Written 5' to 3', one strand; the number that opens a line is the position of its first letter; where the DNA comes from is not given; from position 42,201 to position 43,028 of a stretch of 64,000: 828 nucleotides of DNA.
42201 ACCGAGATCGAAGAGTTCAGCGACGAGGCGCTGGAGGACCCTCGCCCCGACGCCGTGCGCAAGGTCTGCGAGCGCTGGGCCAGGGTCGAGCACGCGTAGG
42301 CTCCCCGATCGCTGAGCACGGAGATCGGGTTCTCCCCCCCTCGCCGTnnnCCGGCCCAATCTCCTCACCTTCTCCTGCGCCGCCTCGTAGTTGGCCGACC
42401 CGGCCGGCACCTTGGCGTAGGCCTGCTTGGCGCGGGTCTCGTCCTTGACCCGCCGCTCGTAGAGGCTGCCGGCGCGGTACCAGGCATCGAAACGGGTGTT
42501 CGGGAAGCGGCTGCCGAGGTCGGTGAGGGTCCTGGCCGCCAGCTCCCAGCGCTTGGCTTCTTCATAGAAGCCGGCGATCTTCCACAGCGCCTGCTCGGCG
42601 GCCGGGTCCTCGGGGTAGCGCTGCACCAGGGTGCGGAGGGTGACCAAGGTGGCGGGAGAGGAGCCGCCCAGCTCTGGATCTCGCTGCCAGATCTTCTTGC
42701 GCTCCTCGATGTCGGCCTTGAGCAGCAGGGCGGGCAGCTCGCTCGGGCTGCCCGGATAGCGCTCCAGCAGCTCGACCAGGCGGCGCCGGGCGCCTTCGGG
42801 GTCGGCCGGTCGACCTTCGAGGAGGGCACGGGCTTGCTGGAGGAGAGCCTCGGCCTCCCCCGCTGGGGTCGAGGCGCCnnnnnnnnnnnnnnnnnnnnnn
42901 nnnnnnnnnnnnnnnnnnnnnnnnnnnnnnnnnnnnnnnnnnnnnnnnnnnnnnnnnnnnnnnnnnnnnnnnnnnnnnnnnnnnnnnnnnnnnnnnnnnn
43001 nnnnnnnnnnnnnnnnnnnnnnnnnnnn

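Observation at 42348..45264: Predicted membrane pseudokinase (HGH in place of HRD) overlapping an MscS-FHA mechanosensitive channel gene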

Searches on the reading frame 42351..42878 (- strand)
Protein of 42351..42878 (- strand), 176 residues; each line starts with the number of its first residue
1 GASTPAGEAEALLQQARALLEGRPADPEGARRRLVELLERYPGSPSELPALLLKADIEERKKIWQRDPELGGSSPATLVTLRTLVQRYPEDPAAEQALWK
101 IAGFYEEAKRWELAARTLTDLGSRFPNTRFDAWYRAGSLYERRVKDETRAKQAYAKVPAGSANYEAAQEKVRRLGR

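Call 58: predict_structure(alignment_id=A5)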
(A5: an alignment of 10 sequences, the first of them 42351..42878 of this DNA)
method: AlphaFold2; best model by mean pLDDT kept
length: 176 residues; sequences in the alignment: 10
mean_pLDDT: 95.5   pTM: 0.88
mean pLDDT of the five models: 95.5, 94.8, 94.7, 94.5, 94.4
residues with pLDDT >= 90: 167; 70-90: 6; 50-70: 3; < 50: 0
segments of 3 or more residues with pLDDT < 50: none
pLDDT, mean of each block of 10 residues (from residue 1): 78 97 95 97 96 98 94 96 97 98 97 98 95 98 98 97 97 90
secondary structure, 60 per line:
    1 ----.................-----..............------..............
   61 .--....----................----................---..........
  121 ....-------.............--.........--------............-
elements in order: H5-21 H27-40 H47-61 E64-67 E72-75 H76-87 H92-107 H111-124 H132-144 H147-155 H164-175

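Call 60: fold_search(model_id=the predicted structure, library=pdb)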
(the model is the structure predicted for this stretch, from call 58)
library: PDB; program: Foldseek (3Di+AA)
matches with E <= 10: 1455; with E <= 0.001: 35
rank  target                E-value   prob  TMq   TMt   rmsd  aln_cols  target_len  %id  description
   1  4r7s                  6.5e-05  1.00  0.55  0.41   5.1       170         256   18  Crystal structure of a tetratricopeptide repeat protein (PARMER_03812) from Parabacteroides merdae ATCC 43184 at 2.39 A  (released 2014-10-01)
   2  3qky                  1.2e-04  1.00  0.38  0.31   8.3       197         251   18  Crystal structure of Rhodothermus marinus BamD (released 2011-04-20)
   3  3vty_A                1.5e-04  1.00  0.48  0.48   6.5       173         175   16  Crystal structure of MamA (released 2012-10-31)
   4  5a01_A                1.7e-04  1.00  0.48  0.16   6.9       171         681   16  O-GlcNAc transferase from Drososphila melanogaster (released 2016-04-27)
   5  8zht_B                2.2e-04  1.00  0.60  0.61   5.0       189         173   13  Structure of PpiD-YfgM complex (released 2025-02-12)
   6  9gzg_A                2.2e-04  1.00  0.47  0.52   6.3       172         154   17  Crystal structure of CTPR4E4 mutant (released 2025-10-15)
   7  9qhc_B                2.6e-04  1.00  0.50  0.36   5.8       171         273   16  Crystal structure of 8-repeat CTPR protein with eliminated coordination sites (released 2025-10-22)
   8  8chy                  2.6e-04  1.00  0.51  0.36   6.4       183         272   16  Crystal structure of an 8-repeat consensus TPR superhelix with Zinc. (released 2024-02-21)
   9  3pe4_A                3.2e-04  1.00  0.50  0.16   6.5       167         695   16  Structure of human O-GlcNAc transferase and its complex with a peptide substrate (released 2011-01-19)
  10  5hgv_A                3.2e-04  1.00  0.49  0.16   6.5       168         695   15  Structure of an O-GlcNAc transferase point mutant, D554N in complex with peptide (released 2016-09-14)
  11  3vty_C                3.2e-04  1.00  0.50  0.49   6.0       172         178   16  Crystal structure of MamA (released 2012-10-31)
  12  4gyw_A                3.3e-04  1.00  0.49  0.16   6.5       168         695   15  Crystal structure of human O-GlcNAc Transferase in complex with UDP and a glycopeptide (released 2012-10-31)
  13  6eou                  3.5e-04  1.00  0.56  0.32   5.3       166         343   14  O-GlcNAc transferase TPR domain with the intellectual disability associated mutation L254F (released 2018-05-09)
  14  5lfm_B                3.5e-04  1.00  0.50  0.50   8.1       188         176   14  MamA RS-1 ArsTM double mutant (released 2017-08-02)
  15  5lfm_A                3.5e-04  1.00  0.51  0.50   8.1       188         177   14  MamA RS-1 ArsTM double mutant (released 2017-08-02)
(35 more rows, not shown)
